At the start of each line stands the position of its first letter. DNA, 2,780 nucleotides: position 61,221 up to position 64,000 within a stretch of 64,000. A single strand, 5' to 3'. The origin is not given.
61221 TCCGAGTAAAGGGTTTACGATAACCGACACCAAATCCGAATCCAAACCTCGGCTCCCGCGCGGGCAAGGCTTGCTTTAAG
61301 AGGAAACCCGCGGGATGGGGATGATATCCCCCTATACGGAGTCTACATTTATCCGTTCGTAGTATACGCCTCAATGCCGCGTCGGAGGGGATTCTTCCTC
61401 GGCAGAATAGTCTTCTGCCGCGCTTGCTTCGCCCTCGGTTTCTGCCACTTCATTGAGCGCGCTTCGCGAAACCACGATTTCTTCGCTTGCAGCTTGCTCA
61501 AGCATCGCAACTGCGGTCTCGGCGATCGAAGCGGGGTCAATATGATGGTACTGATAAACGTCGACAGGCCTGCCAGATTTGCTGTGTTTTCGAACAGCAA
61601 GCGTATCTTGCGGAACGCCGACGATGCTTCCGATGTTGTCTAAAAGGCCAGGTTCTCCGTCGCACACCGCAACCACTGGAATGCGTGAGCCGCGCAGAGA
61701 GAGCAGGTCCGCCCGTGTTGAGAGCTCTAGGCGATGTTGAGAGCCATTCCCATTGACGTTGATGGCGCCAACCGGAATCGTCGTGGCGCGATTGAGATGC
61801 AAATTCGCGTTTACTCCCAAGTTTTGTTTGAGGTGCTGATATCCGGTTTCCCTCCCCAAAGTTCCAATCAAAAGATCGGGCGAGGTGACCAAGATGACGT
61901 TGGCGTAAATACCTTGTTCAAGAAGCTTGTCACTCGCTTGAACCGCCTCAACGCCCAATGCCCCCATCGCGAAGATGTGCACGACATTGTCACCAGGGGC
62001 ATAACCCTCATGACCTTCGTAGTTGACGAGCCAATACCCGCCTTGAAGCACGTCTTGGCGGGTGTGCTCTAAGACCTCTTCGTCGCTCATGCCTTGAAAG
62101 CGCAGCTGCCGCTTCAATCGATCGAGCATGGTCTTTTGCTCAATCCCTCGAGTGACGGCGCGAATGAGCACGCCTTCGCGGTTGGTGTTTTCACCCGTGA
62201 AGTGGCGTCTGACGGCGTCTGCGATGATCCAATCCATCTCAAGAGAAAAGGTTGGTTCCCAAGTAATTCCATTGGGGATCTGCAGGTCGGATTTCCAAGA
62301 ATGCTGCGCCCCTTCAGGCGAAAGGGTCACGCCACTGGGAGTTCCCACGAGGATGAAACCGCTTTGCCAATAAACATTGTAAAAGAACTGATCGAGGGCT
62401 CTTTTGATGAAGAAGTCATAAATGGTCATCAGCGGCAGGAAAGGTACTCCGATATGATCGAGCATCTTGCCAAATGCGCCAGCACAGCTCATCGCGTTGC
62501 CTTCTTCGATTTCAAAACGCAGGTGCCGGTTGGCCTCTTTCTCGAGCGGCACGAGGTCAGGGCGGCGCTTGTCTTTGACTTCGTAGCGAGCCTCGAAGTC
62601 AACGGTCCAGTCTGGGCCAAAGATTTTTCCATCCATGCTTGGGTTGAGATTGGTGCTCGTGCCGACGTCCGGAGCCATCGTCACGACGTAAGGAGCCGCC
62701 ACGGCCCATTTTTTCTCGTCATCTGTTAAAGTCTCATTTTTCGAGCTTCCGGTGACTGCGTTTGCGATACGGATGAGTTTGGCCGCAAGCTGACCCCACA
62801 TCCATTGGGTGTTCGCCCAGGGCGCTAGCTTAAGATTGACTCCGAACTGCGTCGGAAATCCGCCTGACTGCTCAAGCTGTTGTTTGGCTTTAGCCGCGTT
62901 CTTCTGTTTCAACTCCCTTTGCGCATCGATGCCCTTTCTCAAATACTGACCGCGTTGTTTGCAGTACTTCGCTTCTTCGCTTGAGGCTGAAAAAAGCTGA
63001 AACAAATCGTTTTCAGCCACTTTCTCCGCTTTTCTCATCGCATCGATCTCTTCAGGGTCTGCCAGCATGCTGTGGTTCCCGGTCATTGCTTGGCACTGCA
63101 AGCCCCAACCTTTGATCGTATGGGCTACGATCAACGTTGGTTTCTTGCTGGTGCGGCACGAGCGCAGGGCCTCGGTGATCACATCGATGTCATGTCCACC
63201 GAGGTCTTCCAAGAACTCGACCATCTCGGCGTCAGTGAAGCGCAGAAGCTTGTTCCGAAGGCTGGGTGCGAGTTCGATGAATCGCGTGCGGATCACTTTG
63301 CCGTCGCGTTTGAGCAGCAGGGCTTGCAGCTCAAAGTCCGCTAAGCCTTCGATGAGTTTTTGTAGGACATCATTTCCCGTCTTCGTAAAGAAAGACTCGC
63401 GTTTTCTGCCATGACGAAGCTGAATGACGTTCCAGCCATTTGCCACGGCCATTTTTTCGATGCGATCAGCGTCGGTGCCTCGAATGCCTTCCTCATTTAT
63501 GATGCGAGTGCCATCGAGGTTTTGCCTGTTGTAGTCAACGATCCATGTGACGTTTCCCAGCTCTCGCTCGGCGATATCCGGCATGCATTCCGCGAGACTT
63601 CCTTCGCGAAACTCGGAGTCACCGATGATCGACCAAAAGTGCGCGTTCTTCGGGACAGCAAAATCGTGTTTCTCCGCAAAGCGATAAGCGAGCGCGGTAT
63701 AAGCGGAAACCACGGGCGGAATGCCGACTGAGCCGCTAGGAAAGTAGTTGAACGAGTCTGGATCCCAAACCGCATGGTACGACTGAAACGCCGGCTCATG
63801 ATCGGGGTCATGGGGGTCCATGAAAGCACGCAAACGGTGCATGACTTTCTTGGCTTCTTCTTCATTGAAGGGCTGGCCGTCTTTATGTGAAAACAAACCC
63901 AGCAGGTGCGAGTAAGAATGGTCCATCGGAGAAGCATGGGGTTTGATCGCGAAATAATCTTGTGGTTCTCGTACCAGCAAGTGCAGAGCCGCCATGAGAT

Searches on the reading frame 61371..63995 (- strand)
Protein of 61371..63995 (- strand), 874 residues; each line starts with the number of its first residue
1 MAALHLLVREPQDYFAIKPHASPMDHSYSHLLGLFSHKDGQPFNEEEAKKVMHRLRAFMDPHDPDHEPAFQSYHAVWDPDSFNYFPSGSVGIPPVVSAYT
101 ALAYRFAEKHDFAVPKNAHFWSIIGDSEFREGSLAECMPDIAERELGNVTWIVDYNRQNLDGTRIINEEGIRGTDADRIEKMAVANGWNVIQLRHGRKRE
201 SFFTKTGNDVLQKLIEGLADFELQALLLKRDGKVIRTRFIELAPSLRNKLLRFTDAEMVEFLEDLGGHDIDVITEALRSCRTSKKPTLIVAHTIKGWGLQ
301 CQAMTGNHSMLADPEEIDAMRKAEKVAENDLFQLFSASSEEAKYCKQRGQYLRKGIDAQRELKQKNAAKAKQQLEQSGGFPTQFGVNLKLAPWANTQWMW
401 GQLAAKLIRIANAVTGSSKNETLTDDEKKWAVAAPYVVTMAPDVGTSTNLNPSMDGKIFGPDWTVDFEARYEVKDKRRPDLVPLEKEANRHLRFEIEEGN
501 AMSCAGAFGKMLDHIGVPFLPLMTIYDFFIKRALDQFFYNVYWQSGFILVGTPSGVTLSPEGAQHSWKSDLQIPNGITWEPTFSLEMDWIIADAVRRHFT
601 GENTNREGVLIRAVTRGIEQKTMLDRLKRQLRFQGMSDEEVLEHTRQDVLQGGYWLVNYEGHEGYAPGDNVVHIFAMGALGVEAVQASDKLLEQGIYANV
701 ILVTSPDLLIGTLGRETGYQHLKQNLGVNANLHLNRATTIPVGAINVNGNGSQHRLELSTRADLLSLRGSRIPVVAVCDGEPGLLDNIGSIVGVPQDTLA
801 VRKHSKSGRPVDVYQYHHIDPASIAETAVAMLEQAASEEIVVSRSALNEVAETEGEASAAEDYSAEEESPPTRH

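Call 87: search_protein_families(library=pfam, proteins=[window:61371-63995:-], max_evalue=0.001)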
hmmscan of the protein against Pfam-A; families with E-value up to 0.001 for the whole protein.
window:61371-63995:- (874 aa): 2 families
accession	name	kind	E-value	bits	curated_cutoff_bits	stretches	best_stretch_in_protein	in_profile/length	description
PF00456.26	Transketolase_N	-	1.4e-09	37.9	22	1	260-374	209-325/334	Transketolase, thiamine diphosphate binding domain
PF17831.6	PDH_E1_M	-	0.00015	21.7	23.2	1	485-602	89-212/229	Pyruvate dehydrogenase E1 component middle domain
